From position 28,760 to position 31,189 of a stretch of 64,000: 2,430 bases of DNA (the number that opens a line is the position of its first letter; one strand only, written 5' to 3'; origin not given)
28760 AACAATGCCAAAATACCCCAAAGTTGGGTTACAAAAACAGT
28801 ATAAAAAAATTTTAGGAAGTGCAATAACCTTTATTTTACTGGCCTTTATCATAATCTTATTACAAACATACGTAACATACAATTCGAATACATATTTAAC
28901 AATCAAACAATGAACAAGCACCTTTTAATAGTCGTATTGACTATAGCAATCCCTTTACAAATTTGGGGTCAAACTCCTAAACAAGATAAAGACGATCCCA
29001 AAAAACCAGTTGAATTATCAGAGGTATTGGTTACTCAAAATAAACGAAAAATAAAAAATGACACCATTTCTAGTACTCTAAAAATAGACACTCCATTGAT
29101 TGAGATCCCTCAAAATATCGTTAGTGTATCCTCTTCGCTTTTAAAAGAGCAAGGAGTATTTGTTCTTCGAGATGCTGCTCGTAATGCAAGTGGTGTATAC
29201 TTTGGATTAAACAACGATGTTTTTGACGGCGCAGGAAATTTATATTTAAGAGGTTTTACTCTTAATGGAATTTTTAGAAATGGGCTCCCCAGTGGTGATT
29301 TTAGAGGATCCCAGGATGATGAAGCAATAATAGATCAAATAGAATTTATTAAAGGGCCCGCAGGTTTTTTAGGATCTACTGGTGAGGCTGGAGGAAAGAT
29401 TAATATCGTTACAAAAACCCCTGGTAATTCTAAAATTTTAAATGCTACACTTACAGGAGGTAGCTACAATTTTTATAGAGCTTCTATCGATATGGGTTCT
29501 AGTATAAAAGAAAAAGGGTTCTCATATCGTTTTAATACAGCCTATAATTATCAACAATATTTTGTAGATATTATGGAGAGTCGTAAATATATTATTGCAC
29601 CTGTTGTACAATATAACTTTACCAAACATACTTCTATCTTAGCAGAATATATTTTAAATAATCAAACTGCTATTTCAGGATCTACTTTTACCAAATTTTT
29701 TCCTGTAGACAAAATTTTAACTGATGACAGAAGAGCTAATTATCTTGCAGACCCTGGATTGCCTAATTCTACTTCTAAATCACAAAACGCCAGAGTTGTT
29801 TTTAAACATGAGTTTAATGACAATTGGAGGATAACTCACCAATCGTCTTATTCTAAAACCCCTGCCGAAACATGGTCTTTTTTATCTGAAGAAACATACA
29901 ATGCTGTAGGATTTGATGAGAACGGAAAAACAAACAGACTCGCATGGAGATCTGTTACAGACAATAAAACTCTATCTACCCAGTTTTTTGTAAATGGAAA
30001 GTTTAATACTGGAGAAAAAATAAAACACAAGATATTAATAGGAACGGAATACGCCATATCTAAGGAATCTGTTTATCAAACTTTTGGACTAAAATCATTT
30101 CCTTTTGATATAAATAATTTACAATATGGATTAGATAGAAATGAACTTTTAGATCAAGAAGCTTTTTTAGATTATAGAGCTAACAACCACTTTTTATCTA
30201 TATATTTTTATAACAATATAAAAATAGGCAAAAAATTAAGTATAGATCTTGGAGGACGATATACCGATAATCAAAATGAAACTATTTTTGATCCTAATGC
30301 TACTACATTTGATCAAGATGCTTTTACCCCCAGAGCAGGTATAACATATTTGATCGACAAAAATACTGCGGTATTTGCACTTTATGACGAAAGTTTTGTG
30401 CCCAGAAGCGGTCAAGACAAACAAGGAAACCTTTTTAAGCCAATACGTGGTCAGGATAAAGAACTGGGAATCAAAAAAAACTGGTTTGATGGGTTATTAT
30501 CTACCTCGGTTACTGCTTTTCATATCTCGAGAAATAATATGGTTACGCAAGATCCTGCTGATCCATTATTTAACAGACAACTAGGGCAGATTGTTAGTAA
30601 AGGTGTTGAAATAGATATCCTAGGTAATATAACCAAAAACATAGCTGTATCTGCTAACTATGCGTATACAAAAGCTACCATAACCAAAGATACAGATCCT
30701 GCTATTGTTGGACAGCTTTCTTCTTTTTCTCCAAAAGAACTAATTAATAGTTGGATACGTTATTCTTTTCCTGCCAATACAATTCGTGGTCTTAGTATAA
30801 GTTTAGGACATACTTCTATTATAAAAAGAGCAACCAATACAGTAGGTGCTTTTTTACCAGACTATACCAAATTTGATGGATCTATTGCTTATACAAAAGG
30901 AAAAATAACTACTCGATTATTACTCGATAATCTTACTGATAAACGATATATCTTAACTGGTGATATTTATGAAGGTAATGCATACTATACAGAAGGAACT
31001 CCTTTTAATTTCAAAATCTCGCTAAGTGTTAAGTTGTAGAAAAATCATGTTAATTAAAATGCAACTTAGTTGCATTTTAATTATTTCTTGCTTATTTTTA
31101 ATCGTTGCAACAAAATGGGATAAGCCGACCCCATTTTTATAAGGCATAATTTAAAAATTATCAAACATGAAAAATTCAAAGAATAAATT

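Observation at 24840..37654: RiPP precursor is the terminal gene of an ABC/DUF3526-like/TonB-receptor array, bounded by a Fur-family regulator: a possible metal-responsive peptide production-and-uptake unit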

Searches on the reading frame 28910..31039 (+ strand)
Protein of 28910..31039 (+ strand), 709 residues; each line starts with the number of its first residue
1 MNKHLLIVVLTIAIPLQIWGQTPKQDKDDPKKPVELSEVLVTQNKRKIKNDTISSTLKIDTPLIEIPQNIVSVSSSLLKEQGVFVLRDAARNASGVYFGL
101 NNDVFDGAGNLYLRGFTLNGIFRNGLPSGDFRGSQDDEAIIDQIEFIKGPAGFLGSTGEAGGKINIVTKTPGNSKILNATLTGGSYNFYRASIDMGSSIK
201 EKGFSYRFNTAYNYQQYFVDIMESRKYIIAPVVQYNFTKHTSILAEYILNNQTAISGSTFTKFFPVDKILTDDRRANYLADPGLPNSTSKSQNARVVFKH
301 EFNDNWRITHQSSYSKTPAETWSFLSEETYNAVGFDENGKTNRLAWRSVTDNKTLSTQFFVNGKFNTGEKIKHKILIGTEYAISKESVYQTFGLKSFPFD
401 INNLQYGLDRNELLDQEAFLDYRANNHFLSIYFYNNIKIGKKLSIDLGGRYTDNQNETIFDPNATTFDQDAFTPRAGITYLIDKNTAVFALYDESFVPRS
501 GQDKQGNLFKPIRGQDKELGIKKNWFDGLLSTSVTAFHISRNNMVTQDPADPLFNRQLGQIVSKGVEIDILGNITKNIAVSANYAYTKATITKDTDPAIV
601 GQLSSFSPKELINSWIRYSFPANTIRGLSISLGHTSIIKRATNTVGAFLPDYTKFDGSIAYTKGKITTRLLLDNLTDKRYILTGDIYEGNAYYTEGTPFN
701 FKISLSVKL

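Call 5: search_protein_families(library=pfam, proteins=[window:28910-31039:+], max_evalue=0.01)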
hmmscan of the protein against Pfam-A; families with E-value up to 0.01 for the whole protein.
window:28910-31039:+ (709 aa): 2 families
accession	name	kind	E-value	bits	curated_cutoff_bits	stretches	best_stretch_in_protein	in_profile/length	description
PF00593.30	TonB_dep_Rec_b-barrel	-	1.8e-40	140.6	27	1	249-675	23-436/436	TonB dependent receptor-like, beta-barrel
PF07715.20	Plug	-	7.7e-12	46.1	23.9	1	63-162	2-106/107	TonB-dependent Receptor Plug Domain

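Call 6: search_protein_families(library=ncbifam, proteins=[window:28910-31039:+], max_evalue=0.01)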
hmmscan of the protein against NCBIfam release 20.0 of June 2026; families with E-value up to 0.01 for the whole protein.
window:28910-31039:+ (709 aa): 18 families
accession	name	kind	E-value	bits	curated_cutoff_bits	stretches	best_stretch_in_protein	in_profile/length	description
TIGR01783.1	TonB-siderophor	subfamily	1.3e-69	235.5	223.5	1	65-708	1-648/649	TonB-dependent siderophore receptor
NF007465.0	PRK10044.1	equivalog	5.2e-60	203.5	803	1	55-681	68-701/726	ferrichrome porin FhuA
NF010651.0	PRK14050.1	equivalog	4.7e-56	190.3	884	1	55-704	68-727/730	TonB-dependent siderophore receptor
NF047944.1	FoxamRcptFoxA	equivalog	1e-53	182.7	1300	1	48-683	36-674/697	ferrioxamine B receptor FoxA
NF010650.0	PRK14049.1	equivalog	8.6e-39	133.3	904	1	56-637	72-654/729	ferrioxamine B receptor precursor protein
NF007447.0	PRK10003.1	equivalog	7.1e-38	130.4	666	1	52-599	65-620/727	ferric-rhodotorulic acid/ferric-coprogen receptor FhuE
NF007349.0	PRK09840.1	equivalog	7.7e-36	123.4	686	2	37-452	43-471/760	catecholate siderophore receptor Fiu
NF049960.1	siderphRecptFauA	equivalog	8.4e-35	120.4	900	1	10-631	12-644/727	TonB-dependent alcaligin siderophore receptor FauA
TIGR01785.1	TonB-hemin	subfamily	3.5e-12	45.6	316.85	1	58-703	10-671/677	TonB-dependent heme/hemoglobin receptor family protein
NF049945.1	TonB_dep_FCYXU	equivalog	2.3e-08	33.1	825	1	2-217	2-213/697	TonB-dependent receptor, FCYXU motif-type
NF053590.1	TonB_dep_TOL0244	equivalog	1.1e-06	27.6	645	0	141-208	112-177/604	TOL_0244 family TonB-dependent receptor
NF041535.1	TonB_rec_PqqU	equivalog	7.7e-06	24.5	1200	1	124-198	86-159/676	TonB-dependent receptor PqqU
NF010010.0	PRK13483.1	equivalog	7e-05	21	927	0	549-590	508-549/660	ligand-gated channel protein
NF007926.1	PRK10641.1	equivalog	0.00027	19.6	836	1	139-194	124-179/617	TonB-dependent vitamin B12 receptor BtuB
TIGR01779.1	TonB-B12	equivalog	0.00049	18.7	599.7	1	140-204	125-189/614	TonB-dependent vitamin B12 receptor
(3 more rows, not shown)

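Call 31: find_homologous_proteins(query=window:28910-31036:+, max_evalue=1e-30)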
Query window:28910-31036:+ (709 aa): 98 proteins with E <= 1e-30 among 8000 candidates.
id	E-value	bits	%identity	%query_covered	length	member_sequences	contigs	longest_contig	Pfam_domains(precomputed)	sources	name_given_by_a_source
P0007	0.0e+0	1579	99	100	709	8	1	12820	PF07715.21,PF00593.31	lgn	-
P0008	0.0e+0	1313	80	100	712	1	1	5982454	PF07715.21,PF00593.31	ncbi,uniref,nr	ncbi:iron complex outermembrane receptor protein [Aquimarina sp. MAR_2010_214]|uniref:TonB-dependent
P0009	0.0e+0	1163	70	100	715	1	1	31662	PF07715.21,PF00593.31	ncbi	-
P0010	0.0e+0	1077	65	100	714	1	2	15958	PF07715.21,PF00593.31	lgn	-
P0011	0.0e+0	1035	64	100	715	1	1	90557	PF07715.21,PF00593.31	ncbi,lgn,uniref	ncbi:iron complex outermembrane receptor protein [Pedobacter sp. CG_S7]|uniref:TonB-dependent sidero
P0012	0.0e+0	1026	63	100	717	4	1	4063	PF07715.21,PF00593.31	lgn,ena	-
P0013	0.0e+0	1012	62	100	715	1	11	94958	PF07715.21,PF00593.31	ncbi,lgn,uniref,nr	ncbi:TonB-dependent siderophore receptor [uncultured Pedobacter sp.]|uniref:TonB-dependent sideropho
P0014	1.6e-273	928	64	88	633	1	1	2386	PF07715.21,PF00593.31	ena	-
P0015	1.2e-271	921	58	99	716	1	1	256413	PF07715.21,PF00593.31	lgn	-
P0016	1.5e-232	792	50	100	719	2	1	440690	PF07715.21,PF00593.31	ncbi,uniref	ncbi:TonB-dependent siderophore receptor [Olivibacter jilunii]|uniref:TonB-dependent siderophore rec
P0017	2.6e-192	659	45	100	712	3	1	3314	PF07715.21,PF00593.31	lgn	-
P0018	3.7e-191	655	47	96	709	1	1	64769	PF07715.21,PF00593.31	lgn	-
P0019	2.2e-186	640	45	96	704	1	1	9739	PF07715.21,PF00593.31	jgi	jgi:iron complex outermembrane receptor protein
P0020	6.6e-184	631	44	99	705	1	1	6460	PF07715.21,PF00593.31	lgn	-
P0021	1.2e-182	627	44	96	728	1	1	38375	PF07715.21,PF00593.31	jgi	jgi:iron complex outermembrane receptor protein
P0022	1.5e-178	614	43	100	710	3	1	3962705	PF07715.21,PF00593.31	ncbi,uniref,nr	ncbi:TonB-dependent siderophore receptor [Chitinophaga flava]|uniref:TonB-dependent siderophore rece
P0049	9.7e-163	561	41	99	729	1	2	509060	PF07715.21,PF00593.31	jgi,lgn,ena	jgi:iron complex outermembrane recepter protein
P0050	1.3e-161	558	42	95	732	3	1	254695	PF07715.21,PF00593.31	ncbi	ncbi:TonB-dependent siderophore receptor [Sinomicrobium sp. M5D2P9]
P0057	2.8e-156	540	39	98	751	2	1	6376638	PF07715.21,PF00593.31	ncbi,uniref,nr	ncbi:TonB-dependent receptor [Pedobacter sp. HDW13]|uniref:TonB-dependent siderophore receptor n=1 T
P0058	7.0e-156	539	39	96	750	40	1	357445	PF07715.21,PF00593.31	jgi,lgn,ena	-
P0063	1.7e-98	349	32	95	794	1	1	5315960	PF13715.13,PF07715.21,PF13620.13,PF00593.31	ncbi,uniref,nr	ncbi:TonB-dependent receptor [Flavobacterium marginilacus]|uniref:TonB-dependent receptor n=1 Tax=Fl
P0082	5.1e-74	268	30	97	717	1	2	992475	PF07715.21,PF00593.31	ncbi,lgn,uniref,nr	ncbi:iron complex outermembrane receptor protein [Chryseobacterium defluvii]|uniref:Iron complex out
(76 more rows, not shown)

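Call 32: find_encoding_contigs(protein=P0016, flank=10000, max_places=2)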
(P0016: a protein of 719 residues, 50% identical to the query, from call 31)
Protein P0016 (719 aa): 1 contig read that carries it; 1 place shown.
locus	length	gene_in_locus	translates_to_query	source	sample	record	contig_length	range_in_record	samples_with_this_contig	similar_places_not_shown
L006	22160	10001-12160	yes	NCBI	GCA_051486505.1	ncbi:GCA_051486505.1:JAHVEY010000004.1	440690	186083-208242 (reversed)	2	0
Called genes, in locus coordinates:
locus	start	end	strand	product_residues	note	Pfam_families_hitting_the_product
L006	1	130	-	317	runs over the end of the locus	PF00149:Metallophos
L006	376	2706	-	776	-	PF25135:DUF7822 (weak), PF14903:WG_beta_rep, PF08238:Sel1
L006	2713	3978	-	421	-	-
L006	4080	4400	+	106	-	PF12833:HTH_18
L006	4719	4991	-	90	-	PF15738:YafQ_toxin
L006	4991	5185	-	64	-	-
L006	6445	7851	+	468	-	PF12679:ABC2_membrane_2, PF12040:DUF3526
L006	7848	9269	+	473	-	PF12679:ABC2_membrane_2 (weak), PF12040:DUF3526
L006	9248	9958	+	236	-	PF00005:ABC_tran, PF13304:AAA_21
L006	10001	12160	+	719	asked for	PF07715:Plug, PF00593:TonB_dep_Rec_b-barrel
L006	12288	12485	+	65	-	-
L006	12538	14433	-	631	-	PF05147:LANC_like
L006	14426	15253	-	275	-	PF14028:Lant_dehydr_C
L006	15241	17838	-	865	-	PF04738:Lant_dehydr_N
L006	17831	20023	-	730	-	PF03412:Peptidase_C39, PF00664:ABC_membrane, PF00005:ABC_tran, PF02463:SMC_N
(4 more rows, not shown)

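Call 33: find_encoding_contigs(protein=P0022, flank=10000, max_places=2)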
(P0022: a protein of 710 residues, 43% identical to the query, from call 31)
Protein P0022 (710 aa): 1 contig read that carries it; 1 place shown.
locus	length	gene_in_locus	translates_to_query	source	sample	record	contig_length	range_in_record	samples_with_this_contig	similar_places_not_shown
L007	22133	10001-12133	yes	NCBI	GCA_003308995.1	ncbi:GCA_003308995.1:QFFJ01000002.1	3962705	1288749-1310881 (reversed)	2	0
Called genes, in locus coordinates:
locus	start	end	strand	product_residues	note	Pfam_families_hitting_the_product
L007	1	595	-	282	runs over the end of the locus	PF18950:DUF5694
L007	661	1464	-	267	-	PF00165:HTH_AraC (weak), PF12833:HTH_18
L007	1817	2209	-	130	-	PF00903:Glyoxalase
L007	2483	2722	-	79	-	PF00085:Thioredoxin, PF00578:AhpC-TSA, PF08534:Redoxin, PF13905:Thioredoxin_8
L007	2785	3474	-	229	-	PF14137:DUF4304 (weak)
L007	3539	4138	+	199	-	PF00027:cNMP_binding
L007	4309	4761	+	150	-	PF12893:Lumazine_bd_2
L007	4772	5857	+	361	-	PF00478:IMPDH (faint), PF03060:NMO, PF01070:FMN_dh (weak)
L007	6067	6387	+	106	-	-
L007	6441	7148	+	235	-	PF00005:ABC_tran, PF13304:AAA_21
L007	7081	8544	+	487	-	PF12679:ABC2_membrane_2, PF12698:ABC2_membrane_3, PF12040:DUF3526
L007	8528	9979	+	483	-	PF12679:ABC2_membrane_2, PF12040:DUF3526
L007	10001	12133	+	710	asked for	PF07715:Plug, PF00593:TonB_dep_Rec_b-barrel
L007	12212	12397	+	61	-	-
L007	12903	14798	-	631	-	PF05147:LANC_like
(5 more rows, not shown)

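Call 34: find_encoding_contigs(protein=P0050, flank=10000, max_places=2)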
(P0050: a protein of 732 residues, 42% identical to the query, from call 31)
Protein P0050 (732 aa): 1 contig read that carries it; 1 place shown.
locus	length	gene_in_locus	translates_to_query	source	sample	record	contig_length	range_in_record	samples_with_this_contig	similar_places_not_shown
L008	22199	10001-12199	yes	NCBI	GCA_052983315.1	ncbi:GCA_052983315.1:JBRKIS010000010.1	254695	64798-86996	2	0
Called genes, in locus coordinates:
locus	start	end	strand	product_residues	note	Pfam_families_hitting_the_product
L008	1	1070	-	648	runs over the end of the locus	PF05147:LANC_like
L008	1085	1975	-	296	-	PF14028:Lant_dehydr_C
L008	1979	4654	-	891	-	PF04738:Lant_dehydr_N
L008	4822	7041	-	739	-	PF03412:Peptidase_C39, PF00664:ABC_membrane, PF00005:ABC_tran, PF02463:SMC_N (faint)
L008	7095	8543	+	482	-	PF12679:ABC2_membrane_2, PF12698:ABC2_membrane_3, PF12730:ABC2_membrane_4, PF12040:DUF3526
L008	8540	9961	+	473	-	PF12679:ABC2_membrane_2 (weak), PF12040:DUF3526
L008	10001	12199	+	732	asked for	PF07715:Plug, PF00593:TonB_dep_Rec_b-barrel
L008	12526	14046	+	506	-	PF13715:CarbopepD_reg_2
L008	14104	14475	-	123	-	PF14373:Imm_superinfect, PF09851:SHOCT (weak)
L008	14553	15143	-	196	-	PF07638:Sigma70_ECF (weak), PF04542:Sigma70_r2, PF08281:Sigma70_r4_2, PF04545:Sigma70_r4 (weak)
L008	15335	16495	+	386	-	PF04773:FecR, PF16344:FecR_C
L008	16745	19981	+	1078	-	PF07660:STN (faint), PF13620:CarboxypepD_reg, PF13715:CarbopepD_reg_2, PF07715:Plug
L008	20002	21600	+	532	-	PF07980:SusD_RagB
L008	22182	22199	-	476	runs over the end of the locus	PF01408:GFO_IDH_MocA, PF19051:GFO_IDH_MocA_C2, PF22725:GFO_IDH_MocA_C3 (faint)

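Call 35: find_encoding_contigs(protein=P0057, flank=10000, max_places=2)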
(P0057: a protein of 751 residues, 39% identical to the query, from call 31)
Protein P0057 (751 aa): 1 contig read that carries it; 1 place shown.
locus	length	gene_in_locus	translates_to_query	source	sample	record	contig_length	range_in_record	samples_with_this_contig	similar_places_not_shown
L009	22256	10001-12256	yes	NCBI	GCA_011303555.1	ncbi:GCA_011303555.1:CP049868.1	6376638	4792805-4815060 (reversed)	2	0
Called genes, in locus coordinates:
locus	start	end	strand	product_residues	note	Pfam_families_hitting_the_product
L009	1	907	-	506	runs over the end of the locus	PF05147:LANC_like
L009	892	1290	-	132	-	PF05147:LANC_like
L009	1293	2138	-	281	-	PF14028:Lant_dehydr_C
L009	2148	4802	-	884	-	PF04738:Lant_dehydr_N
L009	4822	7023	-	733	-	PF03412:Peptidase_C39, PF00664:ABC_membrane, PF00005:ABC_tran, PF02463:SMC_N (faint)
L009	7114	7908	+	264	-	PF12679:ABC2_membrane_2, PF12698:ABC2_membrane_3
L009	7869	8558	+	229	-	PF12040:DUF3526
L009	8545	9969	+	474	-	PF12679:ABC2_membrane_2, PF12040:DUF3526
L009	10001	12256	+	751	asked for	PF07715:Plug, PF00593:TonB_dep_Rec_b-barrel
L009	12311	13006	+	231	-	PF02463:SMC_N (faint), PF00005:ABC_tran, PF13304:AAA_21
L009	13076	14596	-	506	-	PF14587:Glyco_hydr_30_2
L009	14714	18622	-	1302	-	PF13802:Gal_mutarotas_2, PF22633:F5_F8_type_C_2 (faint), PF01055:Glyco_hydro_31_2nd, PF21365:Glyco_hydro_31_3rd, PF17137:DUF5110, PF00754:F5_F8_type_C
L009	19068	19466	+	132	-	PF00072:Response_reg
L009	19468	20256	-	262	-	PF07978:NIPSNAP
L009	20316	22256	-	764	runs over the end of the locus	PF00930:DPPIV_N, PF00326:Peptidase_S9, PF01738:DLH (weak)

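Call 36: find_encoding_contigs(protein=P0063, flank=10000, max_places=2)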
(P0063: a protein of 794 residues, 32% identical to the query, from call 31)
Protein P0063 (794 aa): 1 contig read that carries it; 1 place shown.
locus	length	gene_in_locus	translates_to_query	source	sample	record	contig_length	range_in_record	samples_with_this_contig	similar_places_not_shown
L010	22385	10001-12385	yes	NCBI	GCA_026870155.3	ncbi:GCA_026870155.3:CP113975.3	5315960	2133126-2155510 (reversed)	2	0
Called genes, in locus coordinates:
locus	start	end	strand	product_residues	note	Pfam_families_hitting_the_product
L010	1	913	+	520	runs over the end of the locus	PF03929:PepSY_TM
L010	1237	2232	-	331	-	PF00165:HTH_AraC (faint), PF12833:HTH_18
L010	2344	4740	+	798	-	PF13620:CarboxypepD_reg, PF13715:CarbopepD_reg_2, PF22904:NOMO1-like_2nd (weak), PF07715:Plug, PF00593:TonB_dep_Rec_b-barrel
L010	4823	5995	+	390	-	PF03929:PepSY_TM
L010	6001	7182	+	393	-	PF00756:Esterase, PF00515:TPR_1 (faint), PF07719:TPR_2 (faint)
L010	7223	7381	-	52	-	-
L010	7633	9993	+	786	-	PF13620:CarboxypepD_reg, PF13715:CarbopepD_reg_2, PF07715:Plug, PF00593:TonB_dep_Rec_b-barrel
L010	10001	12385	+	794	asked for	PF13620:CarboxypepD_reg, PF13715:CarbopepD_reg_2, PF07715:Plug, PF00593:TonB_dep_Rec_b-barrel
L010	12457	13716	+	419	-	-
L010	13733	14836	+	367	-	PF01292:Ni_hydr_CYTB (faint), PF03929:PepSY_TM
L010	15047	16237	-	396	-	PF05977:MFS_3, PF07690:MFS_1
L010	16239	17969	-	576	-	PF04183:IucA_IucC, PF06276:FhuF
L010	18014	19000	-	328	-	PF08443:RimK (weak)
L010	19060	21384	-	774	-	PF13715:CarbopepD_reg_2 (weak), PF07715:Plug, PF00593:TonB_dep_Rec_b-barrel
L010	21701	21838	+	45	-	-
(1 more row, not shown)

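Call 37: find_encoding_contigs(protein=P0082, flank=10000, max_places=2)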
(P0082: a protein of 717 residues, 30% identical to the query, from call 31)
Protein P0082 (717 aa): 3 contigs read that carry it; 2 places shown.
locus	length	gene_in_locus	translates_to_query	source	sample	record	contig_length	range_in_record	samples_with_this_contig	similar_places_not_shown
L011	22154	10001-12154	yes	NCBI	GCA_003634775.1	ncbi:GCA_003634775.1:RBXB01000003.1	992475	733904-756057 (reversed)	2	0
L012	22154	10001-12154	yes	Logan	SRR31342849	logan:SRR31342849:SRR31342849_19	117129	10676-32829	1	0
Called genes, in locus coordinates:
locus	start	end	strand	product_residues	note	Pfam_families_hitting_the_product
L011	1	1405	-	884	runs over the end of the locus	PF05359:DUF748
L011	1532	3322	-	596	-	PF14903:WG_beta_rep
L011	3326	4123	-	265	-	PF10977:DUF2797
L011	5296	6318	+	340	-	PF01073:3Beta_HSD, PF01370:Epimerase, PF02719:Polysacc_synt_2, PF04321:RmlD_sub_bind, PF08659:KR (faint), PF13460:NAD_binding_10 (faint), PF16363:GDP_Man_Dehyd, PF07993:NAD_binding_4 (weak)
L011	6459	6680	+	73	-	PF11387:DUF2795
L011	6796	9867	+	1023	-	PF07517:SecA_DEAD, PF01043:SecA_PP_bind, PF21090:P-loop_SecA, PF07516:SecA_SW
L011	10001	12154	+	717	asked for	PF07715:Plug, PF00593:TonB_dep_Rec_b-barrel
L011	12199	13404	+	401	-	PF03929:PepSY_TM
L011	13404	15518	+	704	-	PF07715:Plug, PF00593:TonB_dep_Rec_b-barrel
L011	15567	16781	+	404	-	PF03929:PepSY_TM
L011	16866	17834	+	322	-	PF00480:ROK, PF01869:BcrAD_BadFG (faint), PF02685:Glucokinase (faint)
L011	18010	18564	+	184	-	PF01625:PMSR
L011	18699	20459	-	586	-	PF14322:SusD-like_3, PF07980:SusD_RagB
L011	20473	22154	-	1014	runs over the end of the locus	PF13620:CarboxypepD_reg, PF13715:CarbopepD_reg_2, PF07715:Plug, PF00593:TonB_dep_Rec_b-barrel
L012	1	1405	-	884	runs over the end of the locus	PF05359:DUF748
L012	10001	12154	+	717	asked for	PF07715:Plug, PF00593:TonB_dep_Rec_b-barrel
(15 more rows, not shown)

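Call 65: search_solved_structures(query=window:28910-31036:+, max_evalue=1e-10)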
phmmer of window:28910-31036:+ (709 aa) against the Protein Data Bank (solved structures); distinct sequences matched with E-value up to 1e-10: 24.
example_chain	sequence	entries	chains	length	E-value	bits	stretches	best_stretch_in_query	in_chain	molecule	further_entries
3qlb_A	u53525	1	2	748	8.6e-42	146.8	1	54-681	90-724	Enantio-pyochelin receptor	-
8a8c_A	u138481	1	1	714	4.3e-40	141.2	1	56-682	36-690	Ferrichrome outer membrane transporter/phage receptor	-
8a60_A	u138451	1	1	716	4.3e-40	141.2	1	56-682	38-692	Ferrichrome outer membrane transporter/phage receptor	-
1by3_A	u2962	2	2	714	7.2e-40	140.5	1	56-682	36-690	PROTEIN (FERRICHROME-IRON RECEPTOR PRECURSOR (FHUA)) | FERRIC HYDROXAMATE UPTAKE PROTEIN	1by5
1fcp_A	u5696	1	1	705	7.5e-38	133.8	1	57-682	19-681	PROTEIN (FERRIC HYDROXAMATE UPTAKE RECEPTOR)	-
4cu4_A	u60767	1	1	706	8.2e-38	133.7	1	57-682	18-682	FERRICHROME-IRON RECEPTOR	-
1fi1_A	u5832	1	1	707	8.2e-38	133.7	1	57-682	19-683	FERRICHROME-IRON RECEPTOR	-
2fcp_A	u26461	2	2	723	8.9e-38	133.5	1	56-682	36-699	PROTEIN (FERRIC HYDROXAMATE UPTAKE RECEPTOR) | FhuA iron-ferrichrome transporter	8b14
1qff_A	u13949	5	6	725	1.1e-37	133.3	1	56-682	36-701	FERRIC HYDROXAMATE UPTAKE RECEPTOR | PROTEIN (FERRIC HYDROXAMATE UPTAKE RECEPTOR) | FERRIC HYDROXAMATE RECEPTOR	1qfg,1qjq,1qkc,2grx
6i96_A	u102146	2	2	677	1.5e-35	126.1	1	57-682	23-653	Metal-pseudopaline receptor CntO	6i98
6i97_A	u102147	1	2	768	3.1e-35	125.2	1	57-682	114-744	Metal-pseudopaline receptor CntO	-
6z8a_A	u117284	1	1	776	3.2e-35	125.1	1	57-682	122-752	Ferrioxamine receptor FoxA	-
8b43_A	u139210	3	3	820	3.8e-35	124.8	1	57-682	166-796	Metal-pseudopaline receptor CntO | Ferrioxamine receptor FoxA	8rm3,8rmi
1xkw_A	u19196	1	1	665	5.2e-35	124.4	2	59-243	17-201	Fe(III)-pyochelin receptor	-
5fp1_A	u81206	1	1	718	5.5e-30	107.8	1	47-683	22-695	TONB-DEPENDENT SIDEROPHORE RECEPTOR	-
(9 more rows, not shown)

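Call 98: find_encoding_contigs(protein=P0058, flank=10000, max_places=1)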
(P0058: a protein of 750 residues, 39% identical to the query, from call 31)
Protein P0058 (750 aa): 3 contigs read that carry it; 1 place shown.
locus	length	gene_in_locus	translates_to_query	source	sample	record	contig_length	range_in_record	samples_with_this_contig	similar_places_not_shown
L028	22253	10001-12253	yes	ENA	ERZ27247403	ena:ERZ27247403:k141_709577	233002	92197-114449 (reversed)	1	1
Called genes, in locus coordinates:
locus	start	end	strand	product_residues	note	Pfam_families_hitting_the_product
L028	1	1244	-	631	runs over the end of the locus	PF05147:LANC_like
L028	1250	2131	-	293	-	PF14028:Lant_dehydr_C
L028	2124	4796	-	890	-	PF04738:Lant_dehydr_N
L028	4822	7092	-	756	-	PF03412:Peptidase_C39, PF00664:ABC_membrane, PF00005:ABC_tran, PF02463:SMC_N (faint)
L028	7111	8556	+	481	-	PF01061:ABC2_membrane (weak), PF12679:ABC2_membrane_2, PF12730:ABC2_membrane_4 (faint), PF12698:ABC2_membrane_3, PF26999:ABC-2_memb_rel (faint), PF10920:DUF2705 (weak), PF12040:DUF3526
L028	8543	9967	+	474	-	PF12679:ABC2_membrane_2, PF12040:DUF3526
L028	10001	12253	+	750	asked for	PF07715:Plug, PF00593:TonB_dep_Rec_b-barrel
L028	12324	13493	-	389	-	PF00278:Orn_DAP_Arg_deC, PF01168:Ala_racemase_N (weak), PF02784:Orn_Arg_deC_N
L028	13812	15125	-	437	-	PF00696:AA_kinase, PF22468:ACT_9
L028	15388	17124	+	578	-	PF02878:PGM_PMM_I, PF02879:PGM_PMM_II, PF00408:PGM_PMM_IV (faint), PF02880:PGM_PMM_III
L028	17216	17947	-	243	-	-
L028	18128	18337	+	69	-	-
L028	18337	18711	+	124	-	PF01850:PIN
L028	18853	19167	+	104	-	-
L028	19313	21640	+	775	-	PF13715:CarbopepD_reg_2, PF07715:Plug, PF00593:TonB_dep_Rec_b-barrel, PF14905:OMP_b-brl_3 (weak)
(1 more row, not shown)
